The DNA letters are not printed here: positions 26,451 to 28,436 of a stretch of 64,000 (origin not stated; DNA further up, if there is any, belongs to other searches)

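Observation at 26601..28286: Membrane-anchored archaeal protein built from ten tandem knottin-spaced (inhibitor-cystine-knot-like) modules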

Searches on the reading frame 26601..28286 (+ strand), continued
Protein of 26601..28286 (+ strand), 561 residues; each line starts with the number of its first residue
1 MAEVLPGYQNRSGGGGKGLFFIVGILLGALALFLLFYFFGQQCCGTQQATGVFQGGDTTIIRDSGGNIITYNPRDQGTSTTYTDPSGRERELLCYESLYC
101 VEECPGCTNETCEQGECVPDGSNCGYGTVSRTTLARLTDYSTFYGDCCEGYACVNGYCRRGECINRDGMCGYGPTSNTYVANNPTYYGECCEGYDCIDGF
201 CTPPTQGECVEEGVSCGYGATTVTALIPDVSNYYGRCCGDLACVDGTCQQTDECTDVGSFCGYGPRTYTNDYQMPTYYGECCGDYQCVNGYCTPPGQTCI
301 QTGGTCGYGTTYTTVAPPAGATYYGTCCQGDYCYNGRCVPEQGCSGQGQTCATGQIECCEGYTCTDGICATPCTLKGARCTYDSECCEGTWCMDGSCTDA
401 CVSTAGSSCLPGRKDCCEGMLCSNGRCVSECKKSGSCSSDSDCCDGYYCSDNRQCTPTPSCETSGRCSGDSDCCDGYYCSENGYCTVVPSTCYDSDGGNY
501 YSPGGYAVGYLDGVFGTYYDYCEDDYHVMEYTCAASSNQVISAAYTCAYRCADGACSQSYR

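Call 45: list_cluster_members(proteins=[P0043, P0044, P0046, P0057, P0059, P0062, P0074, P0089, P0098, P0111])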
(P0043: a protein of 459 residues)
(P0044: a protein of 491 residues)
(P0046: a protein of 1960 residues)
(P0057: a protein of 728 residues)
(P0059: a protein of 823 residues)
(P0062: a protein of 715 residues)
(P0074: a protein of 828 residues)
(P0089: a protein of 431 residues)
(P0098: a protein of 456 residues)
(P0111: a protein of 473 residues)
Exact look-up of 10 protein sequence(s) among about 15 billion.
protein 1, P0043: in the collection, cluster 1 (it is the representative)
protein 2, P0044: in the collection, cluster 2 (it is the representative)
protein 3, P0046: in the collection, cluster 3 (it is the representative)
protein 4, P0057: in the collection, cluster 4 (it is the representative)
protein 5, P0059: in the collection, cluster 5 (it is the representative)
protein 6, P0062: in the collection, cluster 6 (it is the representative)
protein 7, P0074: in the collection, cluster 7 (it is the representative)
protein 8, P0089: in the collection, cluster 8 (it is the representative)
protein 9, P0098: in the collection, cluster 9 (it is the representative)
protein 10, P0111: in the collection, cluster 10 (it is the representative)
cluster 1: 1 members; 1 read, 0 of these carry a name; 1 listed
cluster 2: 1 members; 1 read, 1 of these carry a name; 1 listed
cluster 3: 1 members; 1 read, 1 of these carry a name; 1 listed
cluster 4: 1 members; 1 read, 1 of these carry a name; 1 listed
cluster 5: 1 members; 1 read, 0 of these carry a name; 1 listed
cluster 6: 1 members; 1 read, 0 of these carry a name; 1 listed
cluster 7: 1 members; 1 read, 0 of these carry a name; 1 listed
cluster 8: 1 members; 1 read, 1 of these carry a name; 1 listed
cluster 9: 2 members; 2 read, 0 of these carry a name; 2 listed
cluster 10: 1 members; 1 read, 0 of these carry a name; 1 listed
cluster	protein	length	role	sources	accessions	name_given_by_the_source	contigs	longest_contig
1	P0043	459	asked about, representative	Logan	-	-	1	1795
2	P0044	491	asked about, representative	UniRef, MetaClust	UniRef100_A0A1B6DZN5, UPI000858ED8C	Uncharacterized protein n=1 Tax=Clastoptera arizonana TaxID=38151 RepID=A0A1B6DZN5_9HEMI | status=active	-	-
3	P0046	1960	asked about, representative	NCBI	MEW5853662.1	MAG: hypothetical protein AB2A00_33105 [Myxococcota bacterium]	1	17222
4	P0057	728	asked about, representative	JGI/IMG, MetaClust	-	\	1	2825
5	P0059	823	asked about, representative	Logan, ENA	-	-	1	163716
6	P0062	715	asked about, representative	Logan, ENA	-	-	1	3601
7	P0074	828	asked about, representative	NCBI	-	-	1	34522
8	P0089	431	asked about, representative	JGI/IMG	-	hypothetical protein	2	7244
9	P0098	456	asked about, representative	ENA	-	-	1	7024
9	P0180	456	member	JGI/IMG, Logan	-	-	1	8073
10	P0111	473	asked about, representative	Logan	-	-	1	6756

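Call 52: search_protein_families(library=pfam, proteins=[P0055, P0114, P0116, P0061, P0033, P0047, P0046, P0152], max_evalue=0.01)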
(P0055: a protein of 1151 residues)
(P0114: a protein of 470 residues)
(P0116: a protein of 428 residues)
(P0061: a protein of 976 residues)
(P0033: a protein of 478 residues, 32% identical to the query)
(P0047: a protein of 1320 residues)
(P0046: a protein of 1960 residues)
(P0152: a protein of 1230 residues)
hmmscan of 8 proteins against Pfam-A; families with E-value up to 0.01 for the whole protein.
P0055 (1151 aa): 1 family
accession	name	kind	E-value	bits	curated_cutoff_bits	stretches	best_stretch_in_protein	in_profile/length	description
PF00404.24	Dockerin_1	-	2.2e-10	41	22.9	2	1056-1101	2-48/57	Dockerin type I domain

P0114 (470 aa): 0 families

P0116 (428 aa): 1 family
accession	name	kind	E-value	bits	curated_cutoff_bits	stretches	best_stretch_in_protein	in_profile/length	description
PF19615.4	DUF6120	-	0.00012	22.4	27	0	34-66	30-62/92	Family of unknown function (DUF6120)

P0061 (976 aa): 0 families

P0033 (478 aa): 1 family
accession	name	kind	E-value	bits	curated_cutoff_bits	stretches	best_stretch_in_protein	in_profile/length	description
PF08447.18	PAS_3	-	0.008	16.9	25.6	0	349-394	10-56/89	PAS fold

P0047 (1320 aa): 0 families

P0046 (1960 aa): 4 families
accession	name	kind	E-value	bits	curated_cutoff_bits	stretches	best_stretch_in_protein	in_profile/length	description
PF17557.7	Conotoxin_I2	-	2.8e-05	24.5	27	3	1606-1631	1-26/38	I2-superfamily conotoxins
PF17963.7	Big_9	-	7.5e-05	24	23.6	0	189-223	43-77/89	Bacterial Ig domain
PF00791.26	ZU5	-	0.00019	22.1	21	1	265-339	17-90/97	ZU5 domain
PF06832.18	BiPBP_C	-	0.0036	17.6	26.8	0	592-646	19-76/90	Penicillin-Binding Protein C-terminus Family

P0152 (1230 aa): 1 family
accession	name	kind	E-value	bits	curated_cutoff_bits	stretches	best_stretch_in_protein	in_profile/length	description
PF16317.11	Glyco_hydro_99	-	2.7e-36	125.8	33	1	875-1180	6-317/341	Glycosyl hydrolase family 99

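Call 54: find_encoding_contigs(protein=P0015, flank=6000, max_places=1)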
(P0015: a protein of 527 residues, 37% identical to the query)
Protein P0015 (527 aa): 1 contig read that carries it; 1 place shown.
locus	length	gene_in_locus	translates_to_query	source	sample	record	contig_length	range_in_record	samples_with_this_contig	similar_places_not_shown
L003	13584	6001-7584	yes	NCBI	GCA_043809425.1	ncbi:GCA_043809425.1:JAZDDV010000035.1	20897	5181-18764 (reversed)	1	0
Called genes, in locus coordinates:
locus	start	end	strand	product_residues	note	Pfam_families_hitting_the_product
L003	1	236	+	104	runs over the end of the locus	PF01849:NAC, PF19026:UBA_HYPK (weak)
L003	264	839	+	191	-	-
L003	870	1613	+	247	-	-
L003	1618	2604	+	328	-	PF01070:FMN_dh, PF01645:Glu_synthase (weak)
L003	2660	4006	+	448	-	PF04607:RelA_SpoT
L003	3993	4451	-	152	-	PF13404:HTH_AsnC-type, PF13412:HTH_24, PF01037:AsnC_trans_reg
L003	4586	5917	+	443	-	PF03951:Gln-synt_N, PF00120:Gln-synt_C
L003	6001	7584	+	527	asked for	-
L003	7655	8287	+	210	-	-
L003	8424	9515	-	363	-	-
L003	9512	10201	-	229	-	-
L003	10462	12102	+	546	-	PF04916:Phospholip_B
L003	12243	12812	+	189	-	-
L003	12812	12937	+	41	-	-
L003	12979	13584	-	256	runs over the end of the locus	-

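Call 55: find_encoding_contigs(protein=P0036, flank=6000, max_places=1)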
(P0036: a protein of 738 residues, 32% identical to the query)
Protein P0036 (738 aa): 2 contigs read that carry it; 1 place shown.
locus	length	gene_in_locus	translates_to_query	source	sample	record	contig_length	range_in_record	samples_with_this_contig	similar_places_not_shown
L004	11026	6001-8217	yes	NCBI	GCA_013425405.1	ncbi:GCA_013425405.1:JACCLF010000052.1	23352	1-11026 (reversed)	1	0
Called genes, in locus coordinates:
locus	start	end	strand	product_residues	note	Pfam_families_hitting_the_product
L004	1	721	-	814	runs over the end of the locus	PF03104:DNA_pol_B_exo1, PF00136:DNA_pol_B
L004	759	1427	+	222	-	PF06026:Rib_5-P_isom_A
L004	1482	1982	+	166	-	PF04019:DUF359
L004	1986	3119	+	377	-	PF07690:MFS_1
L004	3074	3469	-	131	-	PF18894:PhageMetallopep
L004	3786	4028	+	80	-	-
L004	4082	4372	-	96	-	-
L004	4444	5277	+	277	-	PF01256:Carb_kinase, PF02110:HK (weak)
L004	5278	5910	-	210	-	PF00702:Hydrolase, PF13419:HAD_2, PF13242:Hydrolase_like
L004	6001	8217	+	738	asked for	-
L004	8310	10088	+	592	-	PF07740:Toxin_12 (faint)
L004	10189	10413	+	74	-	PF02700:PurS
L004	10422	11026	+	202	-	PF18072:FGAR-AT_linker, PF00586:AIRS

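Call 56: find_encoding_contigs(protein=P0001, flank=6000, max_places=1)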
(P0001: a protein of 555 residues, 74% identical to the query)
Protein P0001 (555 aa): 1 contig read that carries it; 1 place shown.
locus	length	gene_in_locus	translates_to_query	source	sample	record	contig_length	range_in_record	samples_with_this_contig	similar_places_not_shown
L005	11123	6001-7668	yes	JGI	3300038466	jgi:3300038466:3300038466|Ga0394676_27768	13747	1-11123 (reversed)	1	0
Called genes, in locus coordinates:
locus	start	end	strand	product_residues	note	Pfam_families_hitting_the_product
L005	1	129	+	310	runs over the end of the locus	PF01073:3Beta_HSD, PF01370:Epimerase, PF02719:Polysacc_synt_2, PF04321:RmlD_sub_bind, PF05368:NmrA, PF13460:NAD_binding_10, PF16363:GDP_Man_Dehyd, PF07993:NAD_binding_4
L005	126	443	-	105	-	PF01909:NTP_transf_2, PF18765:Polbeta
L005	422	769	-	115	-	PF05168:HEPN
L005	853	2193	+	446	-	PF02878:PGM_PMM_I, PF02879:PGM_PMM_II, PF02880:PGM_PMM_III, PF00408:PGM_PMM_IV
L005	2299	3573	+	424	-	PF13173:AAA_14, PF13635:DUF4143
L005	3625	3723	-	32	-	-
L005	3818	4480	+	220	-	PF00702:Hydrolase, PF12710:HAD (weak), PF13419:HAD_2, PF13242:Hydrolase_like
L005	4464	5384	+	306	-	-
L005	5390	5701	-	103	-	-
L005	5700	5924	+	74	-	-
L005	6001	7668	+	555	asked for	-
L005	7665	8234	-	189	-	PF01994:Trm56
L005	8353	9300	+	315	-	PF03741:TerC, PF04332:DUF475, PF03741:TerC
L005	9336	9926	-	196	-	PF07187:DUF1405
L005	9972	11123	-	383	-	?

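Call 59: search_protein_families(library=ncbifam, proteins=[P0114, P0116, P0055, P0046, P0059, P0062, P0098, P0074, P0111, P0029], max_evalue=0.01)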
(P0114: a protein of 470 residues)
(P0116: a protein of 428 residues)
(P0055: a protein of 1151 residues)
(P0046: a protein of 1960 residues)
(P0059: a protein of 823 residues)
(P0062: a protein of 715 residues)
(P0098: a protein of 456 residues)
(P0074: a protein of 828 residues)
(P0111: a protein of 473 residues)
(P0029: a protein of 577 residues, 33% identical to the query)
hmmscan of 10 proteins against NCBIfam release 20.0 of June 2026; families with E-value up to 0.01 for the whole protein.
P0114 (470 aa): 0 families

P0116 (428 aa): 0 families

P0055 (1151 aa): 0 families

P0046 (1960 aa): 0 families

P0059 (823 aa): 1 family
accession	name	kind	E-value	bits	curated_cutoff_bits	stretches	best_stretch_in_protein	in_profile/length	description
NF053582.1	motif_MiiA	domain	0.006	16.2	24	0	80-93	10-23/27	MiiA motif-containing surface protein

P0062 (715 aa): 0 families

P0098 (456 aa): 0 families

P0074 (828 aa): 0 families

P0111 (473 aa): 0 families

P0029 (577 aa): 0 families

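Call 67: find_encoding_contigs(protein=window:26601-28286:+, flank=2000, max_places=3)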
Protein window:26601-28286:+ (561 aa): 2 contigs read that carry it; 2 places shown.
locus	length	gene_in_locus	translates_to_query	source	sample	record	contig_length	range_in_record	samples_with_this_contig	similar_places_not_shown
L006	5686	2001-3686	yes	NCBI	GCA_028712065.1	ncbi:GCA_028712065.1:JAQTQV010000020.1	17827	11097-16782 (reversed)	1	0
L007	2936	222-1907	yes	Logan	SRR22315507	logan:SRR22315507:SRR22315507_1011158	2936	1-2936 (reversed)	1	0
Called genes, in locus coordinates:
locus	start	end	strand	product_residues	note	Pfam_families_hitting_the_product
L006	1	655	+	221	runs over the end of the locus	PF00702:Hydrolase, PF12710:HAD, PF13419:HAD_2, PF13242:Hydrolase_like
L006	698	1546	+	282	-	-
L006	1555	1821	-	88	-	-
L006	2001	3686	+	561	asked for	-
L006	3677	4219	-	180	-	PF01994:Trm56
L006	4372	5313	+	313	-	PF03741:TerC, PF04332:DUF475, PF03741:TerC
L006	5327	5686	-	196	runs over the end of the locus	PF07187:DUF1405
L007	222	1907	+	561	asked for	-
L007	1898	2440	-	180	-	PF01994:Trm56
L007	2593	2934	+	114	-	?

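Call 68: list_cluster_members(proteins=[P0039, P0041, P0045, P0047, P0055, P0064, P0079, P0152, P0131, P0137])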
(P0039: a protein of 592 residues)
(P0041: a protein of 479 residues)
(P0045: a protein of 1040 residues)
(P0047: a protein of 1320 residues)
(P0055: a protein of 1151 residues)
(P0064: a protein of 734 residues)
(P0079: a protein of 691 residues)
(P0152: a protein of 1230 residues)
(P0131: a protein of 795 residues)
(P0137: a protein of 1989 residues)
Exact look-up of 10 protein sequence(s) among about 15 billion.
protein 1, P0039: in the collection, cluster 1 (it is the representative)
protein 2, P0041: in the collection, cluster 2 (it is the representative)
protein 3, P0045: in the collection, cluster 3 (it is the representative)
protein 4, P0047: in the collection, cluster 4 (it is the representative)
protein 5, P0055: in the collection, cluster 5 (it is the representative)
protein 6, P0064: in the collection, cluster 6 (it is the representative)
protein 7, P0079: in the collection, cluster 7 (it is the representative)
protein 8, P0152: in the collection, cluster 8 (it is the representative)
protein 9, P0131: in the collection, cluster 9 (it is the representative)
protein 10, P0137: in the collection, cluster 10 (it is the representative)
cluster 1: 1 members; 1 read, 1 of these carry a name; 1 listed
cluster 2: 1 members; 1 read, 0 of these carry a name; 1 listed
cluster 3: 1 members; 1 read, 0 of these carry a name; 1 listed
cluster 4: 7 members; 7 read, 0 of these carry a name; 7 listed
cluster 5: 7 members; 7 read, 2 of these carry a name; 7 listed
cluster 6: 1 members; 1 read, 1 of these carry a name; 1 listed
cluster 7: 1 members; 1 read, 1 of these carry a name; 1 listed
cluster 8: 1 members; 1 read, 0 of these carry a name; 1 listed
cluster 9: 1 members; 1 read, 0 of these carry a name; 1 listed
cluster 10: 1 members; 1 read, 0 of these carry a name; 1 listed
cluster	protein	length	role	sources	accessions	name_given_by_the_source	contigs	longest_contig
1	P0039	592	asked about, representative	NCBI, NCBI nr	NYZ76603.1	hypothetical protein H0N98_05140 [Candidatus Micrarchaeota archaeon] | hypothetical protein [Candidatus Micrarchaeota archaeon]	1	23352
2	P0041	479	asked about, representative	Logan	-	-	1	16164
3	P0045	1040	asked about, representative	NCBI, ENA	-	-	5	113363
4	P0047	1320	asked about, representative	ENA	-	-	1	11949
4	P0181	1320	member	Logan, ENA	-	-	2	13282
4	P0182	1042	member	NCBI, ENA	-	-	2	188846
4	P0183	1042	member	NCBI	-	-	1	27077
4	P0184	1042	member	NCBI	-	-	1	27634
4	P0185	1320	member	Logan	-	-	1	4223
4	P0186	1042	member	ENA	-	-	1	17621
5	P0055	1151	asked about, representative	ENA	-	-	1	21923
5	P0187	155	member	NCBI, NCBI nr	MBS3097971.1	hypothetical protein J4209_04215 [Candidatus Woesearchaeota archaeon] | hypothetical protein [Candidatus Woesearchaeota archaeon]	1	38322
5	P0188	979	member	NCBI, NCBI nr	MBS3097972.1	hypothetical protein J4209_04220 [Candidatus Woesearchaeota archaeon] | hypothetical protein [Candidatus Woesearchaeota archaeon]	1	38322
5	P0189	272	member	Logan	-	-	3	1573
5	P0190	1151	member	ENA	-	-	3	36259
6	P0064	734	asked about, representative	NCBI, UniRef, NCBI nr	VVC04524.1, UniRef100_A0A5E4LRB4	Uncharacterised protein [Candidatus Bilamarchaeum dharawalense] | Uncharacterized protein n=1 Tax=Candidatus Bilamarchaeum dharawalense TaxID=2885759 ...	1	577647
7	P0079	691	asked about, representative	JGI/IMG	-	hypothetical protein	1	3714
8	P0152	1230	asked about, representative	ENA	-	-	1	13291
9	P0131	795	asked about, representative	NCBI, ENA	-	-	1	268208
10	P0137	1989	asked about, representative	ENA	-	-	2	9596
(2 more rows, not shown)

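Call 73: find_related_loci(query=A6, collection=genome_contigs, flank=3000)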
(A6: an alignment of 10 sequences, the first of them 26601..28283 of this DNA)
Query A6 (561 aa) in genome_contigs; peptide patterns used: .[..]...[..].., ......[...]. (x = any residue, [..] = any of these).
26 stretches matched a pattern; 10 encode a relative of the query (tblastn E <= 1e-3); 10 distinct loci.
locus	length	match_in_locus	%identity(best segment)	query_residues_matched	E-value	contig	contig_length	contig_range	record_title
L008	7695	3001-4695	72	1-561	0e+0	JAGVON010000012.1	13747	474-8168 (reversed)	MAG: archaeon isolate DeMMO3_23 c_000000027768, whole genome shotgun sequence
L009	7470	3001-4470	58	60-556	6e-162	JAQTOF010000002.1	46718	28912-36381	MAG: Candidatus ainarchaeum sp. isolate STA_81 NODE_1472_length_46718_cov_3.233285_Sandtown_A, whole genome shotgun sequ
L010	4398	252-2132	46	1-556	4e-147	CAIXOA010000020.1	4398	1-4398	uncultured Candidatus Micrarchaeota archaeon isolate AlinenSediments_bin-2471 genome assembly, contig: bin-2471:020/197,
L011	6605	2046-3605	51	6-485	4e-144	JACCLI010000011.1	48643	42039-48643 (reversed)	MAG: Candidatus Micrarchaeota archaeon isolate Sv319 k141_7879636, whole genome shotgun sequence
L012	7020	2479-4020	51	61-495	2e-135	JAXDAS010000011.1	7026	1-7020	MAG: Candidatus Micrarchaeota archaeon isolate POMEDNA-A14 Raw2_k127_1146172, whole genome shotgun sequence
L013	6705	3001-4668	54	1-557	6e-175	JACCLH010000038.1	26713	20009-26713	MAG: Candidatus Micrarchaeota archaeon isolate Sv348 k141_1504597, whole genome shotgun sequence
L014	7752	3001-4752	34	19-557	7e-65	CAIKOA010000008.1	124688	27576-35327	uncultured Candidatus Micrarchaeota archaeon isolate AlinenSediments_bin-4478 genome assembly, contig: bin-4478:08/35, w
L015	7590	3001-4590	32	16-557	1e-47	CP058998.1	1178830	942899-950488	MAG: Candidatus Fermentimicrarchaeum limneticum isolate Sv326 chromosome, complete genome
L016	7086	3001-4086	30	107-558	9e-21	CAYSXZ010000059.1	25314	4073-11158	MAG TPA_asm: Candidatus Micrarchaeota archaeon isolate SRP231805_co4_6 genome assembly, contig: k141_143072, whole genom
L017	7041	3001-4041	32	141-558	4e-19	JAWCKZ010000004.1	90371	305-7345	MAG: Candidatus Bilamarchaeaceae archaeon isolate JZ-2_201705_bins_158 JZ-2_201705_bins_158_scaffold_4, whole genome sho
